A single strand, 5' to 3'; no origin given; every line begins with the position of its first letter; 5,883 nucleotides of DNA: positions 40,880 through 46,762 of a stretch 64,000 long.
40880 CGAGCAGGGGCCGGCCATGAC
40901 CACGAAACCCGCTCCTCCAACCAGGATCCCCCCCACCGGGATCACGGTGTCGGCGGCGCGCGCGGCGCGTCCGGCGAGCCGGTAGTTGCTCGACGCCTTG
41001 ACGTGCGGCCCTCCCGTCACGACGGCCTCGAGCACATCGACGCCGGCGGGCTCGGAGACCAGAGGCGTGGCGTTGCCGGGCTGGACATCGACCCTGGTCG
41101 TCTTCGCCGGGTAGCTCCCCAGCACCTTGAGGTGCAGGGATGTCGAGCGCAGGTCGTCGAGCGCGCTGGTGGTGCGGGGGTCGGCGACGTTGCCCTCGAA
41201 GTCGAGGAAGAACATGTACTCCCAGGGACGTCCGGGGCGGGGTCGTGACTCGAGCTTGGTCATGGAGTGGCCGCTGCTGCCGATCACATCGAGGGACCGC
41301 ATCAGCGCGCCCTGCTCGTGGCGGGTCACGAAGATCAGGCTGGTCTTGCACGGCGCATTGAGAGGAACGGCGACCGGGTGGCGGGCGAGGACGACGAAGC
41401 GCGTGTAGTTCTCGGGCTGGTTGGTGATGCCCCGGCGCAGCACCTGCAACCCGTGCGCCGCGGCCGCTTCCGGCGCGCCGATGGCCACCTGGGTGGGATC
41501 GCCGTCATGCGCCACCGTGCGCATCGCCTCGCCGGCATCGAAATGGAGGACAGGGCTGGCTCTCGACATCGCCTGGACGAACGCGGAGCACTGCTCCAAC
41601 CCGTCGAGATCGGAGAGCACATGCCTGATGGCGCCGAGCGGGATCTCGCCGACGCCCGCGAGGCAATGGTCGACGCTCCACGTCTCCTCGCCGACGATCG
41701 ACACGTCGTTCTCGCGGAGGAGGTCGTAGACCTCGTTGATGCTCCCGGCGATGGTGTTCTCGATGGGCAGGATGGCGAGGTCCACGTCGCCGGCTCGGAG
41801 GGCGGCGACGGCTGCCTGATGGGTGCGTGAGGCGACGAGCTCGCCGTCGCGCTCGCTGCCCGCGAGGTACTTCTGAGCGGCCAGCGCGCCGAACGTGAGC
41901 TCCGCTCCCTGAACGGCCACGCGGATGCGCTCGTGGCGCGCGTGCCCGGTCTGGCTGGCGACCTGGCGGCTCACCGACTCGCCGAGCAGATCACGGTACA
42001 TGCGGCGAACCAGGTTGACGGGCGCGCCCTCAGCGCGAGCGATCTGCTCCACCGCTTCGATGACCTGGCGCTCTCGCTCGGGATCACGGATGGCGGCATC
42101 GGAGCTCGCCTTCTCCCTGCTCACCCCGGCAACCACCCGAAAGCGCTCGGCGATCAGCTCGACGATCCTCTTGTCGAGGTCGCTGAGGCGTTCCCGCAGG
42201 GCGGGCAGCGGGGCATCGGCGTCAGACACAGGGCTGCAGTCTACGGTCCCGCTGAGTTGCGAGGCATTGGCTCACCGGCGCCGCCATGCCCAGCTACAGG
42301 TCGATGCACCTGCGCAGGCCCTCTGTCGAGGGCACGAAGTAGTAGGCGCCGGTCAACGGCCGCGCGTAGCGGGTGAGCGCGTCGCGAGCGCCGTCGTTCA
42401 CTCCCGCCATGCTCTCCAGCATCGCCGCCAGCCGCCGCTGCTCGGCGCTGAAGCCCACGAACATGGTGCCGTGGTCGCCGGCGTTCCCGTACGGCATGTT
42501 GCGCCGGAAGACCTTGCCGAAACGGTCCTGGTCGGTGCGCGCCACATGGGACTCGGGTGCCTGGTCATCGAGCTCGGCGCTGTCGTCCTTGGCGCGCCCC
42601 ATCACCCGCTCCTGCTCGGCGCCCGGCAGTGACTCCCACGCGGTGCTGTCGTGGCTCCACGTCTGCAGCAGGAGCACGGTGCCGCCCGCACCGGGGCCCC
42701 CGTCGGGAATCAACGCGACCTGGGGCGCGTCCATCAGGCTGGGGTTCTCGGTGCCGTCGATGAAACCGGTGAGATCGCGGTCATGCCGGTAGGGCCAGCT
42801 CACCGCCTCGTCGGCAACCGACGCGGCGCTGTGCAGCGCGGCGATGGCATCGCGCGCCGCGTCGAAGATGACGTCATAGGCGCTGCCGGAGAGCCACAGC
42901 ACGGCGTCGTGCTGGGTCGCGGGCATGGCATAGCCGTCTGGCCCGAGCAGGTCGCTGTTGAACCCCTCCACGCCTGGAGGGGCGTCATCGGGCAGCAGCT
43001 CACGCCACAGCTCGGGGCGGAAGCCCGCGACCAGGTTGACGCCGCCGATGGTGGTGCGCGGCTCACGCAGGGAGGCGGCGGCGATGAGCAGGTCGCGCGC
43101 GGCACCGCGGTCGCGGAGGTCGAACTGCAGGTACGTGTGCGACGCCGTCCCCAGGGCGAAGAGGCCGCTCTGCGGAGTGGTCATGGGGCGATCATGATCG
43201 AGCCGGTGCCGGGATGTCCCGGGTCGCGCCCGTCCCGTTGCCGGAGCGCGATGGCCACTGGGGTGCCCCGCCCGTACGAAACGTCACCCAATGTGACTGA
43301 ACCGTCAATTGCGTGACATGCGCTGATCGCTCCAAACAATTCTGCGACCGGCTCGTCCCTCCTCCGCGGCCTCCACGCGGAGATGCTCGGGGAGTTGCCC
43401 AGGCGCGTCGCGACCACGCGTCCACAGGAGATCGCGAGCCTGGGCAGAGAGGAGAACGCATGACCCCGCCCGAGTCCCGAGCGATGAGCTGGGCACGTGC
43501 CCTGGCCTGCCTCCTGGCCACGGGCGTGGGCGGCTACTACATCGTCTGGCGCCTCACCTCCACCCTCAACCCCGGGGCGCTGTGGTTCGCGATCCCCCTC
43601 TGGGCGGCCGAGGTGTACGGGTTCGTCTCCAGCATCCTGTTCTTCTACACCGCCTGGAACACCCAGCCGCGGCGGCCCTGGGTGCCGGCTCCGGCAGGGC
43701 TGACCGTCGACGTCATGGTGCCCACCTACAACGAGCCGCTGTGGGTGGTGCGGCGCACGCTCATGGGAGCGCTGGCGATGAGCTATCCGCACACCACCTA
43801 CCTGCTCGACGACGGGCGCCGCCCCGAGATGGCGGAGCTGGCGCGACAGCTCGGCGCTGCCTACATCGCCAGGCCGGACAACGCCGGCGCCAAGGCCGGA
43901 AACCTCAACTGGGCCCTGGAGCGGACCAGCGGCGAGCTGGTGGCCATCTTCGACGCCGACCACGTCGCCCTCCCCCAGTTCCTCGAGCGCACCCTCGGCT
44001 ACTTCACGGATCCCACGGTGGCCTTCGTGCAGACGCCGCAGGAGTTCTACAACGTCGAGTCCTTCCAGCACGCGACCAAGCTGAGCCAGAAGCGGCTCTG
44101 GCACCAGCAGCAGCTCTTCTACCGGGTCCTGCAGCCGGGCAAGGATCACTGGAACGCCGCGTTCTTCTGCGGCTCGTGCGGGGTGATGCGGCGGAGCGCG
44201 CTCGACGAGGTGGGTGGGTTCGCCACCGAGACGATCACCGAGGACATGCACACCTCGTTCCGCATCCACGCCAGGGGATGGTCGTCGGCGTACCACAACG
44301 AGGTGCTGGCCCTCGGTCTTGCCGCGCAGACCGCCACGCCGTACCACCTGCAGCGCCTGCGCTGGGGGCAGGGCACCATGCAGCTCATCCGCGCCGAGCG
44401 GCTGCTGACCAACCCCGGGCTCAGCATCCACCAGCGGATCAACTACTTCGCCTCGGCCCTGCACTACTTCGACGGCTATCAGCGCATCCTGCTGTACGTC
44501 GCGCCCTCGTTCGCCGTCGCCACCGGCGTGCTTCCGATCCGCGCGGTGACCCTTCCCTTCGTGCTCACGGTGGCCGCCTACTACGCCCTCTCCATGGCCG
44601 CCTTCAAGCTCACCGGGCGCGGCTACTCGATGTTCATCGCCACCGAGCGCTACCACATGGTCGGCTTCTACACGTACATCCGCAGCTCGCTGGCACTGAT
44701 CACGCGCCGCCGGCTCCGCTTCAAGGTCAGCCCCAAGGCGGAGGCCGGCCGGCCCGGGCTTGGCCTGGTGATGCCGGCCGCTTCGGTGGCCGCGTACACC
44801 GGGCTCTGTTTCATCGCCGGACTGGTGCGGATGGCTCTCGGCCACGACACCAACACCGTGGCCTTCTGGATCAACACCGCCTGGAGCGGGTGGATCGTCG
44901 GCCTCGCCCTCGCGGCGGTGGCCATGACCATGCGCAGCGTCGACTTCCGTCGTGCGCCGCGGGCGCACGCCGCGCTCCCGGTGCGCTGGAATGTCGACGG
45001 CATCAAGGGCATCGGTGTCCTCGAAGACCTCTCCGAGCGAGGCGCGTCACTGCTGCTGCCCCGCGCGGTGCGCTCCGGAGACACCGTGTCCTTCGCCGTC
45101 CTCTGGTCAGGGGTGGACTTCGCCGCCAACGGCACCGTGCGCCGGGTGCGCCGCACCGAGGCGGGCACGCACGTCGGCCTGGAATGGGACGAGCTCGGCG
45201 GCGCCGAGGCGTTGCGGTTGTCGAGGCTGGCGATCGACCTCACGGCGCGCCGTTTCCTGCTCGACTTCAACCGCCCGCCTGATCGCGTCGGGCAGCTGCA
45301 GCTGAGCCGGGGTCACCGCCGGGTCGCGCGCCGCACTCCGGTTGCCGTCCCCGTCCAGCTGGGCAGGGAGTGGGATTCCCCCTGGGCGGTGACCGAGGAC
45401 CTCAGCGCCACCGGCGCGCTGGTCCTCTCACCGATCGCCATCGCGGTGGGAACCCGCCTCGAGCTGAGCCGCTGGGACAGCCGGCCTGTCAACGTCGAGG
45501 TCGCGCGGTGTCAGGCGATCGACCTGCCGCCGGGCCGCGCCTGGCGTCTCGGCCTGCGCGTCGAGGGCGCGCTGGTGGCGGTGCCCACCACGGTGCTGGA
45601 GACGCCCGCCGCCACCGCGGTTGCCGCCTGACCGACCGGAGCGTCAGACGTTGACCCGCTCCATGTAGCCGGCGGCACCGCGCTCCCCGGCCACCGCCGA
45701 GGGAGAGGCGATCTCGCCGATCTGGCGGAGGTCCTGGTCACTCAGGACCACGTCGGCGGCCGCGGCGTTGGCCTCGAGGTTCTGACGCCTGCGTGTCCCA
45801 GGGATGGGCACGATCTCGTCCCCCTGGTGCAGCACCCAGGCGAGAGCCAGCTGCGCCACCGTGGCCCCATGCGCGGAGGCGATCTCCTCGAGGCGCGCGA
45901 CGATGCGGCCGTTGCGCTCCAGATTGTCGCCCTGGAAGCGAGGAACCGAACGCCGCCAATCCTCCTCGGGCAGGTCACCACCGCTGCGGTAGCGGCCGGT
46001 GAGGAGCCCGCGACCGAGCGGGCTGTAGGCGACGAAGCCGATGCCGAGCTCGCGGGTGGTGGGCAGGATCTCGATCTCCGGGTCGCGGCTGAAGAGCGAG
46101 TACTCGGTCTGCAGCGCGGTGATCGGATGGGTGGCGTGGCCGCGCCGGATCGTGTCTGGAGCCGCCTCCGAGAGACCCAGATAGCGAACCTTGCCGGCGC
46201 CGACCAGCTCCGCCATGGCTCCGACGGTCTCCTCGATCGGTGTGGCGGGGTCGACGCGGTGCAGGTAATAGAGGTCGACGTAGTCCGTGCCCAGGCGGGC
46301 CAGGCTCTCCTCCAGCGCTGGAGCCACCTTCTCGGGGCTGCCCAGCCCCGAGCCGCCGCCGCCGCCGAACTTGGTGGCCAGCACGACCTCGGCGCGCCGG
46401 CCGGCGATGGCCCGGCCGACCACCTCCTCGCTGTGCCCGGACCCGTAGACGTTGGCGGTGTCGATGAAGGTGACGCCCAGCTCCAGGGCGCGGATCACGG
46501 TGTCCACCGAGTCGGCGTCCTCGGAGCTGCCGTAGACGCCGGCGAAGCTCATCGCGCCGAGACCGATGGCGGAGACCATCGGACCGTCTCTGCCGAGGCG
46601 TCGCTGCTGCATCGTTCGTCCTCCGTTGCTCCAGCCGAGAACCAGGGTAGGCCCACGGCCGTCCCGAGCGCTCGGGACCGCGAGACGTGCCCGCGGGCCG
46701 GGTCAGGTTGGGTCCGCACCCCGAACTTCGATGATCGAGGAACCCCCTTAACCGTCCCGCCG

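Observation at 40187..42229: Single polypeptide joining chorismate mutase, prephenate dehydratase, ACT and DAHP synthase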

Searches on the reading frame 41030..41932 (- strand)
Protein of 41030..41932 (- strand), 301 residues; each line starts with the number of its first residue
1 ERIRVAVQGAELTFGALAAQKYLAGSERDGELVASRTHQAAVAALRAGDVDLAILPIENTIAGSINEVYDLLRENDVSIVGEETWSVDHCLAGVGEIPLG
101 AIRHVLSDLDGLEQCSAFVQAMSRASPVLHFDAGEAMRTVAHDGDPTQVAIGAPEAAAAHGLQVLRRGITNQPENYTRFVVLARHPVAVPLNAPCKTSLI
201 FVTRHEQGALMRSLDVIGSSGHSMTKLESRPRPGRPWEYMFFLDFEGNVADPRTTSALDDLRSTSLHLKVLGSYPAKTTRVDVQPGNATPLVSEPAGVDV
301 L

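Call 22: search_solved_structures(query=window:41030-41932:-, max_evalue=1e-10, show_alignments=3)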
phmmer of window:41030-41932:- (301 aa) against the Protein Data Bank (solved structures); distinct sequences matched with E-value up to 1e-10: 6.
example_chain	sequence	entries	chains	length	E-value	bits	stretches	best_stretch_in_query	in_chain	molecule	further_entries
2qmx_A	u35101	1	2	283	1.6e-35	125.9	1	28-275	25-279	Prephenate dehydratase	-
7alz_A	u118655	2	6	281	2.2e-34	122.2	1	33-279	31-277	Prephenate dehydratase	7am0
6vh5_A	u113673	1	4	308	1.3e-26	96.7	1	33-278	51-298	Prephenate dehydratase:Amino acid-binding ACT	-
3mwb_A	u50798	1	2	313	1.6e-24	89.8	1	30-296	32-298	Prephenate dehydratase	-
4lub_A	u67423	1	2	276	1.7e-19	73.4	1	41-275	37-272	Putative prephenate dehydratase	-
2qmw_A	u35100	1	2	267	2.3e-13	53.2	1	9-250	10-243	Prephenate dehydratase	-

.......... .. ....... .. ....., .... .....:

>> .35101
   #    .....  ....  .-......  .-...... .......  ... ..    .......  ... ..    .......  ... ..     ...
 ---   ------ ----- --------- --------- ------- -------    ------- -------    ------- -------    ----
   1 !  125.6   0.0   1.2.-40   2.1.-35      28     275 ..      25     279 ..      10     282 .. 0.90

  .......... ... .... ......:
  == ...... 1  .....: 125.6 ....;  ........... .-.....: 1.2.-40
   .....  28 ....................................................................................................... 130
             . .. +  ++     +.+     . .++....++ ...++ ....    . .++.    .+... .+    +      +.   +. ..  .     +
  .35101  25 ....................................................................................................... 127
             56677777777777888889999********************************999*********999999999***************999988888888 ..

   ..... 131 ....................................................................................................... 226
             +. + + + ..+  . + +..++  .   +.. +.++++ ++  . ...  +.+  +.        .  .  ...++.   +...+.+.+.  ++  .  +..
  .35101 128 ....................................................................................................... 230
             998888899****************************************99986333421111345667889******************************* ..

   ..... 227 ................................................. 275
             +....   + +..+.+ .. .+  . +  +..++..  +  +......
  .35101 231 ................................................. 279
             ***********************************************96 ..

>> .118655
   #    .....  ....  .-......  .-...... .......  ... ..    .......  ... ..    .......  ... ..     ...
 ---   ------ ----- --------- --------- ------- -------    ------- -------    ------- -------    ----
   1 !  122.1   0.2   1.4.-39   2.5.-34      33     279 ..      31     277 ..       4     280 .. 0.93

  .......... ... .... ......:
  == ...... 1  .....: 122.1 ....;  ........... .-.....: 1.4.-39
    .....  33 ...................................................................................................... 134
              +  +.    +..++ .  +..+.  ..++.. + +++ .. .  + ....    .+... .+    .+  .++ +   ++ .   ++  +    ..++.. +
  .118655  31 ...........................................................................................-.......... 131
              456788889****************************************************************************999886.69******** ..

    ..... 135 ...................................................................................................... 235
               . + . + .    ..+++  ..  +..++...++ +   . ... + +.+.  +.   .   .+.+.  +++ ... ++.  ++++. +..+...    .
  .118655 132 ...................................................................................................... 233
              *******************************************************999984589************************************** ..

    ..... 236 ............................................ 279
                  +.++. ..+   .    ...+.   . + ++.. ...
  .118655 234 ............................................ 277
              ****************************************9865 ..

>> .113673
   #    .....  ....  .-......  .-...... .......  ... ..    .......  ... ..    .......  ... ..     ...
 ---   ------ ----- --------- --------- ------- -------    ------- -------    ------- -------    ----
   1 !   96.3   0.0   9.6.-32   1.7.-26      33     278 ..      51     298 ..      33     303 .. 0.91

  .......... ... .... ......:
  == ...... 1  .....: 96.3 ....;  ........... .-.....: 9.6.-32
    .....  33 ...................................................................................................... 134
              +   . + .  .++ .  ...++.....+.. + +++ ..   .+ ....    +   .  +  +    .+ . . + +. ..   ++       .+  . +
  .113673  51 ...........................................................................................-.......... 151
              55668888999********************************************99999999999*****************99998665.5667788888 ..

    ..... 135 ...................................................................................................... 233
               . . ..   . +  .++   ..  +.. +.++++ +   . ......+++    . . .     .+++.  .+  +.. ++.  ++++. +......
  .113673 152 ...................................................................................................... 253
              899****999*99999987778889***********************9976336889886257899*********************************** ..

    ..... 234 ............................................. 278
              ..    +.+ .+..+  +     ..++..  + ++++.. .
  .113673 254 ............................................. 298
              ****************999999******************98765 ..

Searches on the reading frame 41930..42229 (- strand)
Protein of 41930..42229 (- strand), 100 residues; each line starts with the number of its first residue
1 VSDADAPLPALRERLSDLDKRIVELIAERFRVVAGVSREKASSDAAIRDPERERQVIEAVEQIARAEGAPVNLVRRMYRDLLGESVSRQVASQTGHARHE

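Call 23: search_solved_structures(query=window:41930-42229:-, max_evalue=0.001, show_alignments=3)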
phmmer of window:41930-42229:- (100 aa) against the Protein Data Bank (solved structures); distinct sequences matched with E-value up to 0.001: 3.
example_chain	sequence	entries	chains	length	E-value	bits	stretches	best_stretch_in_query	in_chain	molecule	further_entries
1ecm_A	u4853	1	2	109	2e-10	44.2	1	4-93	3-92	ENDO-OXABICYCLIC TRANSITION STATE ANALOGUE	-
5vht_A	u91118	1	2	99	3.1e-09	40.5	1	4-99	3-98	Chorismate Mutase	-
3rmi_A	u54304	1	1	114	0.00098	22.9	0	8-67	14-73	Chorismate mutase protein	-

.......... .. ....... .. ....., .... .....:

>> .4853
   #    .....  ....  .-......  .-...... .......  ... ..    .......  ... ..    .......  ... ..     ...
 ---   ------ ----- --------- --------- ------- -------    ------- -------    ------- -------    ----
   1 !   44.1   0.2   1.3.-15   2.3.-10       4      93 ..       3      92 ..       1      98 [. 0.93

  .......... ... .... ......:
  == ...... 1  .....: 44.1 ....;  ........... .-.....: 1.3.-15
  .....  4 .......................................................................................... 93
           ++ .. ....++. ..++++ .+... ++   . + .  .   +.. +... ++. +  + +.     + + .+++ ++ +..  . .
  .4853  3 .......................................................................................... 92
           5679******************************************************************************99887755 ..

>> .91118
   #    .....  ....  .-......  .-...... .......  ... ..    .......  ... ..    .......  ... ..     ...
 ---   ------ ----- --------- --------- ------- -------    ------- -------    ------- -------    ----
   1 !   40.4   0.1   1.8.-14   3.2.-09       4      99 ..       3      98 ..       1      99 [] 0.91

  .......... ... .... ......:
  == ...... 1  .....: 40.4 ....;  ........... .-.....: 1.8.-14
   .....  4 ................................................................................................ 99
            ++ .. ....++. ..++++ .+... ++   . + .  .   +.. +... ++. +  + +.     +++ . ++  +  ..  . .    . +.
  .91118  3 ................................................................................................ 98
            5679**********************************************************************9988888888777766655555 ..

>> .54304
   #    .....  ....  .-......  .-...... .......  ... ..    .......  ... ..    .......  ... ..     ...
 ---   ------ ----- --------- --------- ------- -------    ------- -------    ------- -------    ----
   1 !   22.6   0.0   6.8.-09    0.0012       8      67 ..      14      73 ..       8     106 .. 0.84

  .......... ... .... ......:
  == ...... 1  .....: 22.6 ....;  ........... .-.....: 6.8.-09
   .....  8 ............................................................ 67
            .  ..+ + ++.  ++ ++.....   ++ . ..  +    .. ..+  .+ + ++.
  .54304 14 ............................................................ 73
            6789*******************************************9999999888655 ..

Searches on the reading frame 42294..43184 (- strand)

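Call 9: search_protein_families(library=pfam, proteins=[window:42294-43184:-], max_evalue=0.001)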
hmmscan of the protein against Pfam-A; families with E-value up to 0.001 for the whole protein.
window:42294-43184:- (296 aa): 1 family
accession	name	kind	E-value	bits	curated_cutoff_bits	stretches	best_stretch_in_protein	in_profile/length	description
PF20628.3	Dyp_perox_C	-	2.4e-40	138.4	20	1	135-287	2-164/166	Dyp-type peroxidase, C-terminal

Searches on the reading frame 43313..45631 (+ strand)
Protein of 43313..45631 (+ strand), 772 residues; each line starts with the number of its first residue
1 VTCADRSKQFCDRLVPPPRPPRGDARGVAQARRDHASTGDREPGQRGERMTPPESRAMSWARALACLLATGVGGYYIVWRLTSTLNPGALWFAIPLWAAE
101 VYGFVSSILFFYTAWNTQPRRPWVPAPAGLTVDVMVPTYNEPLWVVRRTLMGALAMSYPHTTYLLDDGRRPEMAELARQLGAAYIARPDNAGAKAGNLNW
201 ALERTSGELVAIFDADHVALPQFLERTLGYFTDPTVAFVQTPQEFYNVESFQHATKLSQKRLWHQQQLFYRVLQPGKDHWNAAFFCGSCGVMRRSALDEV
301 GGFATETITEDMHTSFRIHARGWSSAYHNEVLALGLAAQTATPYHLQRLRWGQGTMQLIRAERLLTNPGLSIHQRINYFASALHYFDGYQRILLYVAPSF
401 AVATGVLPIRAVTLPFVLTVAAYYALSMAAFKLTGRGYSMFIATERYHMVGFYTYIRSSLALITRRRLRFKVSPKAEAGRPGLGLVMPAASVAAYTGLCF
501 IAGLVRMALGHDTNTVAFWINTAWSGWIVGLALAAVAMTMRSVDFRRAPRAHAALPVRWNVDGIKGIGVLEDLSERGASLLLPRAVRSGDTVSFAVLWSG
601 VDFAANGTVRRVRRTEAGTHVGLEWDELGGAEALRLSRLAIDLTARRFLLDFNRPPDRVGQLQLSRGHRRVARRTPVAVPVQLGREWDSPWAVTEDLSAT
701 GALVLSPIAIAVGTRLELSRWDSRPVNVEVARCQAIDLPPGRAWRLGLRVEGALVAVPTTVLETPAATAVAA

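Call 9: search_protein_families(library=pfam, proteins=[window:43313-45631:+], max_evalue=0.001)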
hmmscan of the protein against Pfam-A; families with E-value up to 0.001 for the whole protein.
window:43313-45631:+ (772 aa): 6 families
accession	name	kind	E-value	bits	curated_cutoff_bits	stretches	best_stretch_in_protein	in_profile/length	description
PF13641.12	Glyco_tranf_2_3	-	5.4e-26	92.5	27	1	132-353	3-229/230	Glycosyltransferase like family 2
PF00535.33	Glycos_transf_2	-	2.3e-21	76.9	23.3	1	134-300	2-167/168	Glycosyl transferase family 2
PF13632.12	Glyco_trans_2_3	-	1.3e-16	61.5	27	1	210-420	2-192/198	Glycosyl transferase family group 2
PF07238.19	PilZ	-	5.5e-16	59.2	22.5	1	546-639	3-99/102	PilZ domain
PF13506.12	Glyco_transf_21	-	8.9e-11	42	21.7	1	191-333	15-152/174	Glycosyl transferase family 21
PF03552.20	Cellulose_synt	-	9.2e-08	31.5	24.7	1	288-429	402-553/722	Cellulose synthase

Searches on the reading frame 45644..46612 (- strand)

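Call 9: search_protein_families(library=pfam, proteins=[window:45644-46612:-], max_evalue=0.001)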
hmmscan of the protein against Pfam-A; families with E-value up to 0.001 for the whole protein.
window:45644-46612:- (322 aa): 1 family
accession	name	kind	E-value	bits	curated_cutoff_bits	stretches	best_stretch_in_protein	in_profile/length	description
PF00248.27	Aldo_ket_red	-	5.7e-83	278.8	24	1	16-301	2-289/291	Aldo/keto reductase family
